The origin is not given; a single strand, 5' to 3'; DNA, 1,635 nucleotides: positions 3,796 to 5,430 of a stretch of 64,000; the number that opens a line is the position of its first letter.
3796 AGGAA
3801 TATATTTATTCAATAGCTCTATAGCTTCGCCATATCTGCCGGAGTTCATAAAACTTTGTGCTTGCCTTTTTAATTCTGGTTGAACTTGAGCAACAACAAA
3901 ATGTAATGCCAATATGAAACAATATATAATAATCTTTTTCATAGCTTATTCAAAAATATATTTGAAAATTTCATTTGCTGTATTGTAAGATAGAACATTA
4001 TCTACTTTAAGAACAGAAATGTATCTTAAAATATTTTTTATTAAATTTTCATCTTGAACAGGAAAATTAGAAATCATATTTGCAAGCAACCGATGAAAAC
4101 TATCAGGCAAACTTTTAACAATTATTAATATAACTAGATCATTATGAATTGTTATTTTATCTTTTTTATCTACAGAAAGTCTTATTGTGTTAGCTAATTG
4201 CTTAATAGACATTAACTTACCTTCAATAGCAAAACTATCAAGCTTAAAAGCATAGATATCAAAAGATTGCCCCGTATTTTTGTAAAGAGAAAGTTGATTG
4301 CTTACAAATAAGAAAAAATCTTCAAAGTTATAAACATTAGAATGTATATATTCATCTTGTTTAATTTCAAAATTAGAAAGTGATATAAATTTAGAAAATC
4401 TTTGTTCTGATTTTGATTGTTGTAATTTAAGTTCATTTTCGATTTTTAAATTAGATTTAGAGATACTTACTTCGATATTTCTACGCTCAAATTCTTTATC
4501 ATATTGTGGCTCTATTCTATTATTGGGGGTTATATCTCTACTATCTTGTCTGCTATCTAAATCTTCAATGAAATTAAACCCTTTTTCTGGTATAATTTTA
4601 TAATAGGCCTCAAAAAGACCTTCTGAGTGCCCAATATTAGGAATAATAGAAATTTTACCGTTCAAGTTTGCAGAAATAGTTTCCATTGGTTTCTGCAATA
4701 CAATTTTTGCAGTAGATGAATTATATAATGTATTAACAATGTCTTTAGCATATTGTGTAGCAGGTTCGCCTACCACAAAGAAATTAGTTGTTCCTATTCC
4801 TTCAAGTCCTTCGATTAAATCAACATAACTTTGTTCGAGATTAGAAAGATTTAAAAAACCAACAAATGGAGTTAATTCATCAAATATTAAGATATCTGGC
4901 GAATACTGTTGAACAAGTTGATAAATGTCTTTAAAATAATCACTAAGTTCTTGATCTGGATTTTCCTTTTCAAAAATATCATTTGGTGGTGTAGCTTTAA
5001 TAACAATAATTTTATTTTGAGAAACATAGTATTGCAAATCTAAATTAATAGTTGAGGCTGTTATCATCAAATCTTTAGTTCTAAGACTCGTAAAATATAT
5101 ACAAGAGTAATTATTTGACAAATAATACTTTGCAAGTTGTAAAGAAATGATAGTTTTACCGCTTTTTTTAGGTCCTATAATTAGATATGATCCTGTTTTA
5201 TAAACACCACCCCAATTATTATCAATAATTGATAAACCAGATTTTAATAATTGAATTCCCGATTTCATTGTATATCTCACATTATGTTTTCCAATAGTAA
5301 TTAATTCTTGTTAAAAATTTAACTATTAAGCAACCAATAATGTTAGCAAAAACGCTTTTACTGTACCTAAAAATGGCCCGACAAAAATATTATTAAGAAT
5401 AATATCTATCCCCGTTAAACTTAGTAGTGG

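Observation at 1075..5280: BcsC/PgaA-like TPR porin paired with a BcsE-like KaiC-GGDEF* protein: candidate uncharacterised exopolymer export module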

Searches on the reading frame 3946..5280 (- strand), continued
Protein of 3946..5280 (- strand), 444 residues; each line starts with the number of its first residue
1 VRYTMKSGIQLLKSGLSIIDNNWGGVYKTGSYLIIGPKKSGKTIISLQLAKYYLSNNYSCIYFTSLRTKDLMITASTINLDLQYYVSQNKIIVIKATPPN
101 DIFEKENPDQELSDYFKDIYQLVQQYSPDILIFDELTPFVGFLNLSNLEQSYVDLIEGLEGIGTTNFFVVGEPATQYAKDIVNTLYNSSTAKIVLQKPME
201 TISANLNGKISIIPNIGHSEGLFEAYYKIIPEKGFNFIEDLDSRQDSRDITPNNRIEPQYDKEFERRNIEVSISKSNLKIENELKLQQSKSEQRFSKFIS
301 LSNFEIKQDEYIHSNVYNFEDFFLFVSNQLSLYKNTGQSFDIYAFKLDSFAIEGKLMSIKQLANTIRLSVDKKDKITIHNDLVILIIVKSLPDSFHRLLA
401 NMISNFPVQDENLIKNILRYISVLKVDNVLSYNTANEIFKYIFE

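Call 57: search_solved_structures(query=A1, max_evalue=0.01, show_alignments=4)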
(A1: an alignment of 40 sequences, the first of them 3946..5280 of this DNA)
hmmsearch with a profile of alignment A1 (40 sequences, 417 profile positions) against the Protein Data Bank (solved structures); distinct sequences matched with E-value up to 0.01: 47.
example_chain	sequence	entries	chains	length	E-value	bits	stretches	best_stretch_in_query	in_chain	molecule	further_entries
8zn5_B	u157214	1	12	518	1.6e-21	79.9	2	5-234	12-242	KaiC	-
8zn7_D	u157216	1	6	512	4.6e-18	68.5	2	4-164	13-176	KaiC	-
8zn6_F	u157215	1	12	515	2.6e-16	62.7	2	4-164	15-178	KaiC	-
8jon_A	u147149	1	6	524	5.9e-15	58.3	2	15-164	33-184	Circadian clock oscillator protein KaiC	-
4dug_A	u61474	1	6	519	2.5e-14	56.2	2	8-195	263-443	Circadian clock protein kinase kaiC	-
7x1z_A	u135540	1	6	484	3e-14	56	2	8-194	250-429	Circadian clock oscillator protein KaiC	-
3s1a_A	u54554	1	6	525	3.7e-14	55.6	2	8-195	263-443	Circadian clock protein kinase kaiC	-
9ofh_A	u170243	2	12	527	3.8e-14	55.6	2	8-195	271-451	Circadian clock oscillator protein KaiC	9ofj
7dyi_A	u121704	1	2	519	4e-14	55.5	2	8-195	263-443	Circadian clock protein kinase KaiC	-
3k0c_A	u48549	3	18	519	4.7e-14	55.3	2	8-195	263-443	Circadian clock protein kinase KaiC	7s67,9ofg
1u9i_A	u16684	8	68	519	4.8e-14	55.3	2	8-195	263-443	KaiC | Circadian clock protein kinase kaiC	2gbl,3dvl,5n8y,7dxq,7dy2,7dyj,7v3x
3k09_A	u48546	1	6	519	5e-14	55.2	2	8-195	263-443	Circadian clock protein kinase kaiC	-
1tf7_A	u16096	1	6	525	5e-14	55.2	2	8-195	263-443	KaiC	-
7x1y_A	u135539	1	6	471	5e-14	55.2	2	8-194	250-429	Circadian clock oscillator protein KaiC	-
7s65_A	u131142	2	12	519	5e-14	55.2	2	8-195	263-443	Circadian clock protein kinase KaiC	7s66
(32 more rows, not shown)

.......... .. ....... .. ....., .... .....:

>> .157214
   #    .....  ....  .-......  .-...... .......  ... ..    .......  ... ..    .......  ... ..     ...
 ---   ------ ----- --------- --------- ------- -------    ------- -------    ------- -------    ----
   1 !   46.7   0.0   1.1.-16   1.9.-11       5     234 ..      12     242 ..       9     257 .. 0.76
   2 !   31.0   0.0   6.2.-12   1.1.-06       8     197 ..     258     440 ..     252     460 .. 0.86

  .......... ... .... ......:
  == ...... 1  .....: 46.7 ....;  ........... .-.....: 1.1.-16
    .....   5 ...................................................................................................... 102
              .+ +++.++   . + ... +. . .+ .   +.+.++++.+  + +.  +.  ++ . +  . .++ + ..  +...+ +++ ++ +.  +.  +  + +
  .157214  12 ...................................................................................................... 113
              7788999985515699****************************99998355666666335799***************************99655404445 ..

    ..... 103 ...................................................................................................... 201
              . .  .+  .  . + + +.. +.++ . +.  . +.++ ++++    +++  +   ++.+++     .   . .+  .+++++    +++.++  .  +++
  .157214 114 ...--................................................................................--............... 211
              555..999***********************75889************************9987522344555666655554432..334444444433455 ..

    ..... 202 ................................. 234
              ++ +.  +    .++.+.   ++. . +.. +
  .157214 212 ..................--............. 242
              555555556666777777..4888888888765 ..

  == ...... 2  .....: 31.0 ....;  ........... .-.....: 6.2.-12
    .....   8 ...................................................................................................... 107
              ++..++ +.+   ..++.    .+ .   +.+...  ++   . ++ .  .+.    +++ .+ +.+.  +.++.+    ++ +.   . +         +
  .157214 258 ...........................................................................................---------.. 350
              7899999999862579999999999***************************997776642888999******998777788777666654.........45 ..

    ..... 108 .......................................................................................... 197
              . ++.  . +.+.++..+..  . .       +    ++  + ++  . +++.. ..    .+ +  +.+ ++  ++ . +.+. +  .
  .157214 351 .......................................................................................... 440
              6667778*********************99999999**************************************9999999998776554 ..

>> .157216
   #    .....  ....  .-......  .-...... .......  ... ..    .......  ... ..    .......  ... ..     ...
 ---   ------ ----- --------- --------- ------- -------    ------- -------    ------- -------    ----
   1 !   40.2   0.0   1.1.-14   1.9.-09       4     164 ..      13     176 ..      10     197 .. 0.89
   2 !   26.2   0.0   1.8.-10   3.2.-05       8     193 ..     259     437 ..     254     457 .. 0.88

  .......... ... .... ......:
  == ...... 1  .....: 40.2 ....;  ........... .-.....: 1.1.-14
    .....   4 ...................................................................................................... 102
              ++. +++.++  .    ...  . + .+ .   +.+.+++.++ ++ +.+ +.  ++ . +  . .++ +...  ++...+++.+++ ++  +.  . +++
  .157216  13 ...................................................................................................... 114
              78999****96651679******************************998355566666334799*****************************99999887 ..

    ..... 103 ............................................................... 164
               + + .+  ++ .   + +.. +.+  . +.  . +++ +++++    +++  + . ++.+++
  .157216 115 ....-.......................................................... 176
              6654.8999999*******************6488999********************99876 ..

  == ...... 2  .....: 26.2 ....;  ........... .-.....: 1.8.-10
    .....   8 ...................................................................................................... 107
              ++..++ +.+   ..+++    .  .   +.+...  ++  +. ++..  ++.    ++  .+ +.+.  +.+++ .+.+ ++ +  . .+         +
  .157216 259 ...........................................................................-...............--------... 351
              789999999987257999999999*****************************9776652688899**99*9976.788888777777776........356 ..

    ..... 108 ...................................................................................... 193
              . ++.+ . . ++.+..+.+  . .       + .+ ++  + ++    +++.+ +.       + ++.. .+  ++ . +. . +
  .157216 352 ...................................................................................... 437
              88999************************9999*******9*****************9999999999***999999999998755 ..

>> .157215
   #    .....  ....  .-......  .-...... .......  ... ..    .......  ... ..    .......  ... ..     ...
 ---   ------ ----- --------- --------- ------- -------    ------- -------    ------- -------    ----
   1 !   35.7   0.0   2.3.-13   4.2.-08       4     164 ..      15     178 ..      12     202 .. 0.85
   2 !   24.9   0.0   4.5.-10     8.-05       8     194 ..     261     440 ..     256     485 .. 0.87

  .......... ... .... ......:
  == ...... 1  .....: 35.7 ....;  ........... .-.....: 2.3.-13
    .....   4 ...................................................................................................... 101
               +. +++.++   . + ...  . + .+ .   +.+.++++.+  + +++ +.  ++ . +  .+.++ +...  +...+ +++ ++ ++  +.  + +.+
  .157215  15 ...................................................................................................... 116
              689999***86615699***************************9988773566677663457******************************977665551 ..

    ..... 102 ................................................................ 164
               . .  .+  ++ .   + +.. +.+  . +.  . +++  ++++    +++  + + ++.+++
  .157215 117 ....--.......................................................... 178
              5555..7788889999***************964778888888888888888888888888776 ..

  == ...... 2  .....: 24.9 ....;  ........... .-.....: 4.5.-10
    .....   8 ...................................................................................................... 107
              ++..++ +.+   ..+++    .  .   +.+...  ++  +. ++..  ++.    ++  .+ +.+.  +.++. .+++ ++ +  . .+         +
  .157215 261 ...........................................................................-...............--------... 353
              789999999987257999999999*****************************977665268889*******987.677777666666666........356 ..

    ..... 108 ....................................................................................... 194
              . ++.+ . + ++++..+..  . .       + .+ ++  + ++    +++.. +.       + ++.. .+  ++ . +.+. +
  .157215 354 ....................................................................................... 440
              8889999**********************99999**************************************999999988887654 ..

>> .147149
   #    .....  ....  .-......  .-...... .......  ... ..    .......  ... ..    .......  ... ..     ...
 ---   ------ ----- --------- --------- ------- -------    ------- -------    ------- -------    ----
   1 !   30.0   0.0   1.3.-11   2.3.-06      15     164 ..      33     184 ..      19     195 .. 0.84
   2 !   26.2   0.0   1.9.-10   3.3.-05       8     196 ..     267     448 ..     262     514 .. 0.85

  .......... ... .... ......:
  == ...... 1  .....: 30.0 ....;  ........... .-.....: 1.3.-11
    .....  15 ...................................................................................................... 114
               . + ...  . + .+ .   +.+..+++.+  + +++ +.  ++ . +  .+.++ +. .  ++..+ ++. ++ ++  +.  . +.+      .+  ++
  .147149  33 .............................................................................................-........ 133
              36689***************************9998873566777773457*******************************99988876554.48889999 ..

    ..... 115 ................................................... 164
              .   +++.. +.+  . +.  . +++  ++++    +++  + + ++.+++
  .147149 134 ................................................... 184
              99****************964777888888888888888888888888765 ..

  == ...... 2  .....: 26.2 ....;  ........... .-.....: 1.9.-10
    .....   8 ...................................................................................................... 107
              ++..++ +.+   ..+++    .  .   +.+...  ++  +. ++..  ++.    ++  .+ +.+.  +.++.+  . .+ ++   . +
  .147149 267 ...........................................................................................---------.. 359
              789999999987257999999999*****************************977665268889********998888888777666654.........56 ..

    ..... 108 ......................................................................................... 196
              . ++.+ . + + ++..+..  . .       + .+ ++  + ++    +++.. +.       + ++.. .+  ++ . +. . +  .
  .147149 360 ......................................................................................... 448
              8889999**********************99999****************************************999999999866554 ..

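Call 96: search_protein_families(library=pfam, proteins=[L001:8987-11332:+, L001:11322-12398:+, L002:15134-17254:+, L002:17464-18087:+, L002:18329-19930:+, L002:5566-6576:+, L002:6909-7697:+], max_evalue=0.001)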
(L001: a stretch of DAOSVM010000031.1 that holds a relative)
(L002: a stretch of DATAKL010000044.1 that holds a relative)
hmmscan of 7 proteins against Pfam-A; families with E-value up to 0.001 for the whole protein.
L001:8987-11332:+ (782 aa): 4 families
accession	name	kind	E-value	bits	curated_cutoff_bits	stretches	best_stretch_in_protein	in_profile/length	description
PF02518.31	HATPase_c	-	1.5e-08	35.5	26.4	1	558-666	5-108/111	Histidine kinase-, DNA gyrase B-, and HSP90-like ATPase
PF13424.12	TPR_12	-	1.8e-07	31.7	30.1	1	135-185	25-77/77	Tetratricopeptide repeat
PF00512.31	HisKA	-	3.3e-07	30.7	26.9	1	441-506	2-65/66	His Kinase A (phospho-acceptor) domain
PF00515.34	TPR_1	-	4.4e-05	23.6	27.8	1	153-185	1-33/34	Tetratricopeptide repeat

L001:11322-12398:+ (359 aa): 4 families
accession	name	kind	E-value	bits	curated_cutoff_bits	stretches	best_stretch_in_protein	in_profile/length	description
PF02518.31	HATPase_c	-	1.3e-26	93.6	26.4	1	248-358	2-110/111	Histidine kinase-, DNA gyrase B-, and HSP90-like ATPase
PF00072.30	Response_reg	-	1.7e-26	93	30.2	1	6-116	1-110/111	Response regulator receiver domain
PF00512.31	HisKA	-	4.2e-09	36.8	26.9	1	136-202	2-65/66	His Kinase A (phospho-acceptor) domain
PF13589.12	HATPase_c_3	-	3.6e-05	24.2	25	1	254-323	5-77/137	Histidine kinase-, DNA gyrase B-, and HSP90-like ATPase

L002:15134-17254:+ (707 aa): 13 families
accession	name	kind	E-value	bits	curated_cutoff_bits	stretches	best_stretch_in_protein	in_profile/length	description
PF14559.12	TPR_19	-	1.3e-10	41.9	25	0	167-209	2-44/68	Tetratricopeptide repeat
PF07719.23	TPR_2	-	3.8e-10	39.5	27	0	225-252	2-29/34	Tetratricopeptide repeat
PF00515.34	TPR_1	-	5.5e-10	39.1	27.8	0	167-189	12-34/34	Tetratricopeptide repeat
PF13414.12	TPR_11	-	3.6e-09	36.6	26.8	0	207-237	11-41/42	TPR repeat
PF20094.4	GWxTD_dom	-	4.8e-08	33.4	26.9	1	283-350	51-114/172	GWxTD domain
PF13428.12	TPR_14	-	7.4e-08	32.8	23.5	0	191-231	2-42/44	Tetratricopeptide repeat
PF13431.12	TPR_17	-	9.4e-08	32.2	24.4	0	178-210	1-33/34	Tetratricopeptide repeat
PF23914.1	TPR_CcmH_CycH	-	1.2e-07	32.2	42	1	167-255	61-152/158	Cytochrome c-type biogenesis protein H TPR domain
PF13432.12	TPR_16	-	3.4e-06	27.8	32.7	0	166-223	7-64/65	Tetratricopeptide repeat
PF13181.12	TPR_8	-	1.1e-05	25.6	25.7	0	162-189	7-34/34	Tetratricopeptide repeat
PF25063.1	ARM_TT21_C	-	0.00016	22.1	35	0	191-256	96-161/209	Tetratricopeptide repeat protein 21 C-terminal ARM domain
PF13424.12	TPR_12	-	0.00024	21.7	30.1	0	193-253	6-67/77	Tetratricopeptide repeat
PF12895.13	ANAPC3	-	0.00034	21.3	27.2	0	171-247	4-79/82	Anaphase-promoting complex, cyclosome, subunit 3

L002:17464-18087:+ (208 aa): 14 families
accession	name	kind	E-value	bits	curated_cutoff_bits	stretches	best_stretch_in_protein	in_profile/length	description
PF00515.34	TPR_1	-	2.3e-27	94.1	27.8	2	90-122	2-34/34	Tetratricopeptide repeat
PF07719.23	TPR_2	-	2.9e-26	89.8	27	2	90-122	2-34/34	Tetratricopeptide repeat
PF13414.12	TPR_11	-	5.4e-25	87.3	26.8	2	103-131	8-36/42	TPR repeat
PF13181.12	TPR_8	-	6.4e-15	54.4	25.7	0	123-156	1-34/34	Tetratricopeptide repeat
PF13432.12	TPR_16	-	6.2e-11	43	32.7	0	25-82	1-58/65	Tetratricopeptide repeat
PF13424.12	TPR_12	-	1.5e-10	41.5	30.1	0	94-152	8-74/77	Tetratricopeptide repeat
PF13371.12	TPR_9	-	2e-10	41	35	1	103-155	9-61/73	Tetratricopeptide repeat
PF13431.12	TPR_17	-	3.4e-10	39.8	24.4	0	112-143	2-33/34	Tetratricopeptide repeat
PF13428.12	TPR_14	-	6.4e-09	36.1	23.5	0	91-128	3-40/44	Tetratricopeptide repeat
PF25575.1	TPR_BSK1_C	-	4.2e-07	30.3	42.2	0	19-83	40-105/118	Serine/threonine-protein kinase BSK1-like, TPR repeats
PF13174.12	TPR_6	-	4.5e-07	30.5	26.3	0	92-121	3-32/33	Tetratricopeptide repeat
PF14559.12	TPR_19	-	2.1e-06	28.4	25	0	103-127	5-29/68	Tetratricopeptide repeat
PF10516.15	SHNi-TPR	-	1.4e-05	24.9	21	0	104-121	16-33/38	SHNi-TPR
PF24575.1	TPR_Slam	-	3.2e-05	24.8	35.2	0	155-192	45-82/104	Surface lipoprotein assembly modifier, N-terminal TPR repeats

L002:18329-19930:+ (534 aa): 6 families
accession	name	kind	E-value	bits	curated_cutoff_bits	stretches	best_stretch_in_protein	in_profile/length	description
PF02518.31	HATPase_c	-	6.7e-26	91.4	26.4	1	425-534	1-108/111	Histidine kinase-, DNA gyrase B-, and HSP90-like ATPase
PF00512.31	HisKA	-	4.5e-16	59.1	26.9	1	311-377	2-65/66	His Kinase A (phospho-acceptor) domain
PF13426.13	PAS_9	-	1.3e-13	51.6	27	1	26-126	3-103/103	PAS domain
PF00989.32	PAS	-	4.6e-09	36.7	22.6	1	19-114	6-102/113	PAS fold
PF08447.18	PAS_3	-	1.6e-08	35.1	25.6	1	38-120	3-87/89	PAS fold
PF13188.13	PAS_8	-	5.7e-05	23.3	21.8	1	19-54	6-38/65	PAS domain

L002:5566-6576:+ (337 aa): 3 families
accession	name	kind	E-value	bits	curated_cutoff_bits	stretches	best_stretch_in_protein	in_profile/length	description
PF00793.26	DAHP_synth_1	-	1.5e-77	260.6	25.5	1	82-324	3-259/270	DAHP synthetase I family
PF18152.6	DAHP_snth_FXD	-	4.7e-17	62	27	1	1-66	1-66/67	DAHP synthase ferredoxin-like domain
PF03102.20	NeuB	-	5.9e-13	49.3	22.1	1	141-336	52-239/241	NeuB family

L002:6909-7697:+ (263 aa): 3 families
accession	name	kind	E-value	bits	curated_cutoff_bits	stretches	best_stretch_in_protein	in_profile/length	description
PF20463.3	PDH_C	-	9.6e-22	77.7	22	1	75-172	1-99/102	Prephenate dehydrogenase, dimerization domain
PF02153.23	PDH_N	-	1.2e-08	35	26.5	1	15-72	95-153/154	Prephenate dehydrogenase, nucleotide-binding domain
PF01842.31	ACT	-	7e-05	23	27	1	196-241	2-46/66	ACT domain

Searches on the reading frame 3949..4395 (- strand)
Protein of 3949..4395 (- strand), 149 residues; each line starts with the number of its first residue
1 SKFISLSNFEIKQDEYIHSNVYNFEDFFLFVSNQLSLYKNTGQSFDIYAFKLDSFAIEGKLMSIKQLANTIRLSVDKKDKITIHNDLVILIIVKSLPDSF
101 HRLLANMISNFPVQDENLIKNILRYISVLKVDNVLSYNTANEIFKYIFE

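Call 65: search_protein_representatives(alignment_id=A4)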
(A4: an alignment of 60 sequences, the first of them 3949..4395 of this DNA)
Query: 60 sequences, 162 profile positions. Proteins with E-value up to 0.001 (for the whole library): 62; up to 1e-10: 46; up to 1e-30: 24. The best 62 are listed.
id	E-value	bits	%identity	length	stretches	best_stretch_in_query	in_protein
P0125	3.8e-70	251.1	-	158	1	6-161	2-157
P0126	4.1e-67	241.3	-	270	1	2-158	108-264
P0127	6.8e-65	234.1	-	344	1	3-159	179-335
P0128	3.6e-60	218.7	-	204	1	2-153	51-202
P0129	1.8e-55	203.4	-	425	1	13-153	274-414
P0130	9.4e-51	188.1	-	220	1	6-153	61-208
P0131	8.4e-50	185.0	-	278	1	8-157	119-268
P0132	3.2e-46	173.4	-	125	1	33-155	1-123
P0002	1.7e-45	171.0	-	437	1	3-149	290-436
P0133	2.8e-45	170.3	-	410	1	3-158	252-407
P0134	4.0e-45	169.8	-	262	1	4-157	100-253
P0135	4.1e-45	169.7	-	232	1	4-156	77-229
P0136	1.1e-44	168.4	-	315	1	12-150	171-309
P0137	4.6e-44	166.4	-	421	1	4-149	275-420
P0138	2.7e-43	163.9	-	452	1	9-157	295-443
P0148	2.4e-29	118.5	-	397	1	18-160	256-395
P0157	1.8e-22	96.1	-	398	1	3-148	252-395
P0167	1.7e-11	60.5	-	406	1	13-155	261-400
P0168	3.1e-11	59.6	-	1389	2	13-109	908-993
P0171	6.7e-10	55.3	-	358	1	7-111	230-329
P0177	1.8e-07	47.4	-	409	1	9-152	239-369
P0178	1.2e-06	44.6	-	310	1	9-157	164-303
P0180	8.1e-06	42.0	-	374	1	21-155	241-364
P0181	1.2e-05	41.5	-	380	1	20-152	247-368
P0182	1.4e-05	41.2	-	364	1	12-112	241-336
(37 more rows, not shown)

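Call 66: search_protein_families(library=pfam, proteins=[P0167, P0168, P0171, P0177, P0178, P0180, P0181, P0182, P0157, P0148], max_evalue=0.001)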
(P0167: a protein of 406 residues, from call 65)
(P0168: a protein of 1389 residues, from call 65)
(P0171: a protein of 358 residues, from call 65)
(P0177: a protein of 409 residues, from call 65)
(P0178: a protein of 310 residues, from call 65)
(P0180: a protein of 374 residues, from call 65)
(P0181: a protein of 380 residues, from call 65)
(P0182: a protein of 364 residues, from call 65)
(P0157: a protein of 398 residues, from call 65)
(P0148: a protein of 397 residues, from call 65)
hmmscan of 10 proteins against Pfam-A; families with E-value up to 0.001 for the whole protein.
P0167 (406 aa): 1 family
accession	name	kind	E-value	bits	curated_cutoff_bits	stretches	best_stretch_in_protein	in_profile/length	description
PF06745.19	ATPase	-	2.3e-15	57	26.6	1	10-176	3-173/231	KaiC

P0168 (1389 aa): 0 families

P0171 (358 aa): 3 families
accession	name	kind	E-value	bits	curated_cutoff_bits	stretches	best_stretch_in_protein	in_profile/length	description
PF06745.19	ATPase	-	1.2e-11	44.8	26.6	1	9-181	3-195/231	KaiC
PF01637.24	ATPase_2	-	3.9e-06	27.3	33.2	1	27-122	23-123/225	ATPase domain predominantly from Archaea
PF03796.21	DnaB_C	-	3.8e-05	23.7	27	1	7-138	2-139/255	DnaB-like helicase C terminal domain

P0177 (409 aa): 2 families
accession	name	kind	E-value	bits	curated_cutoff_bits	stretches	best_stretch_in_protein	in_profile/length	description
PF06745.19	ATPase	-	1.8e-23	83.5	26.6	1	20-192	14-194/231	KaiC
PF01637.24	ATPase_2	-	5.3e-05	23.6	33.2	1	28-137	23-130/225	ATPase domain predominantly from Archaea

P0178 (310 aa): 1 family
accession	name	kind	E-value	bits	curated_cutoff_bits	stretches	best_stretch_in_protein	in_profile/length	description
PF06745.19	ATPase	-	1.8e-07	31.2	26.6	1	3-131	66-194/231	KaiC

P0180 (374 aa): 3 families
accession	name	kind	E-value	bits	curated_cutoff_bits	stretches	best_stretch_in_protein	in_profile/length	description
PF06745.19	ATPase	-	1.7e-20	73.9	26.6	1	10-200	2-195/231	KaiC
PF13481.12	AAA_25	-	4.2e-05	23.7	27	1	20-151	26-168/195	AAA domain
PF01637.24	ATPase_2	-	0.00069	19.9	33.2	0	28-155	22-141/225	ATPase domain predominantly from Archaea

P0181 (380 aa): 2 families
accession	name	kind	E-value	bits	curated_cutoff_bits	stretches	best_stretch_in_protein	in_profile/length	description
PF06745.19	ATPase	-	7.1e-22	78.3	26.6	1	13-203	1-194/231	KaiC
PF00154.27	RecA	-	5.4e-06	26.5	27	1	7-87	27-108/262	recA bacterial DNA recombination protein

P0182 (364 aa): 4 families
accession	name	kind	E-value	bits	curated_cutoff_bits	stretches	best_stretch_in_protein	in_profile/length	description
PF06745.19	ATPase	-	5.1e-11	42.8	26.6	1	9-181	2-190/231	KaiC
PF13173.12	AAA_14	-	0.00011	22.6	27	1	28-124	5-76/129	AAA domain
PF00004.35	AAA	-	0.0003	21.7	21.2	0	29-125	2-72/131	ATPase family associated with various cellular activities (AAA)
PF01637.24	ATPase_2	-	0.00033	21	33.2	1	28-146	23-147/225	ATPase domain predominantly from Archaea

P0157 (398 aa): 1 family
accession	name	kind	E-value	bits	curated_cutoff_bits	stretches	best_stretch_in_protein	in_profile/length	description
PF06745.19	ATPase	-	1.1e-21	77.8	26.6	1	11-200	4-196/231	KaiC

P0148 (397 aa): 1 family
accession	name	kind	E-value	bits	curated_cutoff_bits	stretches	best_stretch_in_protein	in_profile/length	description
PF06745.19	ATPase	-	6e-21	75.3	26.6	1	8-171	2-172/231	KaiC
